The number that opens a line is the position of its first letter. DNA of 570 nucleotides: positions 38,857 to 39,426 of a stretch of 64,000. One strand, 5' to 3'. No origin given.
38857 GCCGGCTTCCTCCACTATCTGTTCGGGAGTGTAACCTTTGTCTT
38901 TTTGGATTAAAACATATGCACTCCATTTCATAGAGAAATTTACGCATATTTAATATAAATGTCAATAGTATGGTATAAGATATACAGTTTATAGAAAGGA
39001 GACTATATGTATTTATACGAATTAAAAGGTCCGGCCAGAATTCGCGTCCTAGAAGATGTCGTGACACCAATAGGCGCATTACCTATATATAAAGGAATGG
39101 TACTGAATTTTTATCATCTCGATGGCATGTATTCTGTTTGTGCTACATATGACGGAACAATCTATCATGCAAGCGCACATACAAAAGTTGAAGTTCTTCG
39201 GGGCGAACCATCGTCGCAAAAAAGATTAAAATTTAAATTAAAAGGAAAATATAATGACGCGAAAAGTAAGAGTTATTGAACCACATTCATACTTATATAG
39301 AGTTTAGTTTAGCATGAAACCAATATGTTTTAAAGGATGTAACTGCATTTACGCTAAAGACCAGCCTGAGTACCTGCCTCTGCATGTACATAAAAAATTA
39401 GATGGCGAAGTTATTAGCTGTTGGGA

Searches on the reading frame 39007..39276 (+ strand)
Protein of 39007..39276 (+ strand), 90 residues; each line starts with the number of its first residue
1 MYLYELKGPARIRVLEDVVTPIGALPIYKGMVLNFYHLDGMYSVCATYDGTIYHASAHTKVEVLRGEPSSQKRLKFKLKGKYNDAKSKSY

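Call 63: search_protein_families(library=phrogs, proteins=[window:39007-39276:+], max_evalue=0.01)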
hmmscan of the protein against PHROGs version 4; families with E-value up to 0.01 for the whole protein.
window:39007-39276:+ (90 aa): 1 family
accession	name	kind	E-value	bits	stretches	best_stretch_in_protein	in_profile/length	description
phrog_4101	-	unknown function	6.5e-05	23.9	1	24-51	21-48/80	-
